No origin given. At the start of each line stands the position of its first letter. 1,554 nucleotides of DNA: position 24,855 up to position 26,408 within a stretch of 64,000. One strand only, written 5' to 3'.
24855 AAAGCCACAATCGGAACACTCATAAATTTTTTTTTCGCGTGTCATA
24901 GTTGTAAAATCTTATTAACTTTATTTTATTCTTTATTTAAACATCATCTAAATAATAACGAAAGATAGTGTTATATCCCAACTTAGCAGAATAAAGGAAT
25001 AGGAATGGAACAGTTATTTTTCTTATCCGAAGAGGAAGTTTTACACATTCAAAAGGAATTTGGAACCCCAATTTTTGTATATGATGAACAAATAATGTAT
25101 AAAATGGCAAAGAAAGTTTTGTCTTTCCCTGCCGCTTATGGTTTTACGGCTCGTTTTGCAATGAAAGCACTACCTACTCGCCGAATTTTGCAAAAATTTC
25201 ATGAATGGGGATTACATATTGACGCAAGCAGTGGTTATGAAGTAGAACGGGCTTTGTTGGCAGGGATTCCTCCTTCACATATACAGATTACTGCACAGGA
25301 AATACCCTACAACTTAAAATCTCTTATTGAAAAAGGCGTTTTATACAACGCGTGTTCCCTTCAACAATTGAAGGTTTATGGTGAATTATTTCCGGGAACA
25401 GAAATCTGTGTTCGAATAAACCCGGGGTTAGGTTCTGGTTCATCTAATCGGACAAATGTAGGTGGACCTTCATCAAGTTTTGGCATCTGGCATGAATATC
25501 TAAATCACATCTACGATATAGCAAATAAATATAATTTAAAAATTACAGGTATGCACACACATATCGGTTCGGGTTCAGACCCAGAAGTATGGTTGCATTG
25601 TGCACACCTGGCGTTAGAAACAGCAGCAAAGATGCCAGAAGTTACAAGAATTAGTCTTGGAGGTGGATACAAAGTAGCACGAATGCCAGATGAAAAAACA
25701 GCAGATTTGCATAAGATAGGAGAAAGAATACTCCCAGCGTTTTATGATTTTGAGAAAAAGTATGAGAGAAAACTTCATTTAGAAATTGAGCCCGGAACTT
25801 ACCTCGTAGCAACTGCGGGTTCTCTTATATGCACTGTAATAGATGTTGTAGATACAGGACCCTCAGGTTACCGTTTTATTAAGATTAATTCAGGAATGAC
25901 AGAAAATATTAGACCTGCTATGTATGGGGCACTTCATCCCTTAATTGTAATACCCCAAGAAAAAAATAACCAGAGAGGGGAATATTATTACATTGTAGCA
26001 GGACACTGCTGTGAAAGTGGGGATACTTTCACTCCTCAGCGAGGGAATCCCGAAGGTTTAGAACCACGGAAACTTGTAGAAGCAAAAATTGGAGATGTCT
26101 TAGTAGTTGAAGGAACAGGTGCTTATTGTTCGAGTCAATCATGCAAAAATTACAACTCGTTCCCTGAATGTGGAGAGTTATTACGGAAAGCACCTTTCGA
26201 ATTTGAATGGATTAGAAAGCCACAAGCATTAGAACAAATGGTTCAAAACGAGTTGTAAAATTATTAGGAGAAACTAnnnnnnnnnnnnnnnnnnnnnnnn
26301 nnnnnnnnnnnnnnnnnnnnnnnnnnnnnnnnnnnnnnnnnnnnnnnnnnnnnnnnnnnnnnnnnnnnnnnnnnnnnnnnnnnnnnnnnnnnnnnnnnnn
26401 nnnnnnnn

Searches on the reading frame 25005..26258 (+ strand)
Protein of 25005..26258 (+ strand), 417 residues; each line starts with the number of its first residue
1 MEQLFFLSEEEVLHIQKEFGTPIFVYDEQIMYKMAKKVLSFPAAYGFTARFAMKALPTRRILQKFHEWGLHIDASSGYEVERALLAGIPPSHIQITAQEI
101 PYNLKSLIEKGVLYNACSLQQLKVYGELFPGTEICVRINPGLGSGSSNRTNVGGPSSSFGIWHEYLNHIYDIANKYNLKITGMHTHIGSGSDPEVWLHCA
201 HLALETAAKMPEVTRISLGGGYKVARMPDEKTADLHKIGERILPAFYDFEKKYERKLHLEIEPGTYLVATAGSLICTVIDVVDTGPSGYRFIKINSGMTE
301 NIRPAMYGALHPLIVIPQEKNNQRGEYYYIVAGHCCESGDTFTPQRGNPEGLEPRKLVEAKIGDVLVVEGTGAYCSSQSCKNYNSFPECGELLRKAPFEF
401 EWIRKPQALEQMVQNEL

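Call 3: search_protein_families(library=pfam, proteins=[window:25005-26258:+])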
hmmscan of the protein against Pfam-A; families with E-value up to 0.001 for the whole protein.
window:25005-26258:+ (417 aa): 2 families
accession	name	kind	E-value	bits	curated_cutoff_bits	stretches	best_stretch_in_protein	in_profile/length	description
PF02784.22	Orn_Arg_deC_N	-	4.8e-29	101.9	23.4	1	40-269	10-247/247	Pyridoxal-dependent decarboxylase, pyridoxal binding domain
PF00278.28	Orn_DAP_Arg_deC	-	7.2e-17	61.9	23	1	126-372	5-95/95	Pyridoxal-dependent decarboxylase, C-terminal sheet domain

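Call 4: search_protein_families(library=ncbifam, proteins=[window:25005-26258:+])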
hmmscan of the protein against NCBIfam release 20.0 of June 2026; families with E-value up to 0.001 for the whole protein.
window:25005-26258:+ (417 aa): 6 families
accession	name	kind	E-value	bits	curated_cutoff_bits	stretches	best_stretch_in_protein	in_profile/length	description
TIGR01048.1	lysA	equivalog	5.4e-72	242.6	297.9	1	6-416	10-416/417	diaminopimelate decarboxylase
NF006515.0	PRK08961.1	equivalog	1.3e-56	192.1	802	1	12-387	495-852/861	bifunctional aspartate kinase/diaminopimelate decarboxylase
TIGR03099.1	dCO2ase_PEP1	hypoth_equivalog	3e-30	105.6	478.45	1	10-393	13-397/398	pyridoxal-dependent decarboxylase, exosortase A system-associated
NF052544.1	OrLyDeCDokD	equivalog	4.8e-17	61.7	700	1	9-416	30-459/461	ornithine/lysine decarboxylase DokD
TIGR01047.1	nspC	equivalog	2e-11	43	409.05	1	22-343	4-318/380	carboxynorspermidine decarboxylase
NF041039.1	FslC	exception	1.2e-05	24.3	500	1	7-378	14-389/418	rhizoferrin biosystnesis N-citrylornithine decarboxylase FslC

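Call 5: search_solved_structures(query=window:25005-26258:+, show_alignments=2)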
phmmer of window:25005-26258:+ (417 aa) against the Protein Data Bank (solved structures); distinct sequences matched with E-value up to 0.001: 33.
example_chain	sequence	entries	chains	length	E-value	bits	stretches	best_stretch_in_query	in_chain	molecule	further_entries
7jpj_A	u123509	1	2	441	1e-120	407.2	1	4-417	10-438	Diaminopimelate decarboxylase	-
1knw_A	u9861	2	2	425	1.9e-60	208.6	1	7-416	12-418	Diaminopimelate decarboxylase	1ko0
2yxx_A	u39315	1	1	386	4.2e-29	105.3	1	17-405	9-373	Diaminopimelate decarboxylase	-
2p3e_A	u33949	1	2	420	2.9e-26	96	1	11-411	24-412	Diaminopimelate decarboxylase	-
1twi_A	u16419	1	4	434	4.3e-24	88.8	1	4-385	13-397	Diaminopimelate decarboxylase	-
1tuf_A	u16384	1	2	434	4.3e-24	88.8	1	4-385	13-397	Diaminopimelate decarboxylase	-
5x7m_A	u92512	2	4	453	1.4e-23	87.2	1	15-388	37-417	Diaminopimelate decarboxylase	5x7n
2qgh_A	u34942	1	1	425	1.4e-22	83.9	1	19-412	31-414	Diaminopimelate decarboxylase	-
3c5q_A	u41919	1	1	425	1.4e-22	83.9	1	19-412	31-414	Diaminopimelate decarboxylase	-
1hkv_A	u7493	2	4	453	1.1e-20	77.6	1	14-384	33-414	DIAMINOPIMELATE DECARBOXYLASE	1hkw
2o0t_A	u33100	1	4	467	1.2e-20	77.4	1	14-384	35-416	Diaminopimelate decarboxylase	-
3n2b_A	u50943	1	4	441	4.3e-20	75.7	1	13-393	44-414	Diaminopimelate decarboxylase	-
4xg1_A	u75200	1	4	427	5.3e-20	75.4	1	12-397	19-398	Diaminopimelate decarboxylase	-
3vab_A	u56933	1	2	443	9.8e-19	71.2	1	14-386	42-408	Diaminopimelate decarboxylase 1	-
6n2f_A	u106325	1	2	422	1.4e-15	60.8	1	49-384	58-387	Diaminopimelate decarboxylase 2, chloroplastic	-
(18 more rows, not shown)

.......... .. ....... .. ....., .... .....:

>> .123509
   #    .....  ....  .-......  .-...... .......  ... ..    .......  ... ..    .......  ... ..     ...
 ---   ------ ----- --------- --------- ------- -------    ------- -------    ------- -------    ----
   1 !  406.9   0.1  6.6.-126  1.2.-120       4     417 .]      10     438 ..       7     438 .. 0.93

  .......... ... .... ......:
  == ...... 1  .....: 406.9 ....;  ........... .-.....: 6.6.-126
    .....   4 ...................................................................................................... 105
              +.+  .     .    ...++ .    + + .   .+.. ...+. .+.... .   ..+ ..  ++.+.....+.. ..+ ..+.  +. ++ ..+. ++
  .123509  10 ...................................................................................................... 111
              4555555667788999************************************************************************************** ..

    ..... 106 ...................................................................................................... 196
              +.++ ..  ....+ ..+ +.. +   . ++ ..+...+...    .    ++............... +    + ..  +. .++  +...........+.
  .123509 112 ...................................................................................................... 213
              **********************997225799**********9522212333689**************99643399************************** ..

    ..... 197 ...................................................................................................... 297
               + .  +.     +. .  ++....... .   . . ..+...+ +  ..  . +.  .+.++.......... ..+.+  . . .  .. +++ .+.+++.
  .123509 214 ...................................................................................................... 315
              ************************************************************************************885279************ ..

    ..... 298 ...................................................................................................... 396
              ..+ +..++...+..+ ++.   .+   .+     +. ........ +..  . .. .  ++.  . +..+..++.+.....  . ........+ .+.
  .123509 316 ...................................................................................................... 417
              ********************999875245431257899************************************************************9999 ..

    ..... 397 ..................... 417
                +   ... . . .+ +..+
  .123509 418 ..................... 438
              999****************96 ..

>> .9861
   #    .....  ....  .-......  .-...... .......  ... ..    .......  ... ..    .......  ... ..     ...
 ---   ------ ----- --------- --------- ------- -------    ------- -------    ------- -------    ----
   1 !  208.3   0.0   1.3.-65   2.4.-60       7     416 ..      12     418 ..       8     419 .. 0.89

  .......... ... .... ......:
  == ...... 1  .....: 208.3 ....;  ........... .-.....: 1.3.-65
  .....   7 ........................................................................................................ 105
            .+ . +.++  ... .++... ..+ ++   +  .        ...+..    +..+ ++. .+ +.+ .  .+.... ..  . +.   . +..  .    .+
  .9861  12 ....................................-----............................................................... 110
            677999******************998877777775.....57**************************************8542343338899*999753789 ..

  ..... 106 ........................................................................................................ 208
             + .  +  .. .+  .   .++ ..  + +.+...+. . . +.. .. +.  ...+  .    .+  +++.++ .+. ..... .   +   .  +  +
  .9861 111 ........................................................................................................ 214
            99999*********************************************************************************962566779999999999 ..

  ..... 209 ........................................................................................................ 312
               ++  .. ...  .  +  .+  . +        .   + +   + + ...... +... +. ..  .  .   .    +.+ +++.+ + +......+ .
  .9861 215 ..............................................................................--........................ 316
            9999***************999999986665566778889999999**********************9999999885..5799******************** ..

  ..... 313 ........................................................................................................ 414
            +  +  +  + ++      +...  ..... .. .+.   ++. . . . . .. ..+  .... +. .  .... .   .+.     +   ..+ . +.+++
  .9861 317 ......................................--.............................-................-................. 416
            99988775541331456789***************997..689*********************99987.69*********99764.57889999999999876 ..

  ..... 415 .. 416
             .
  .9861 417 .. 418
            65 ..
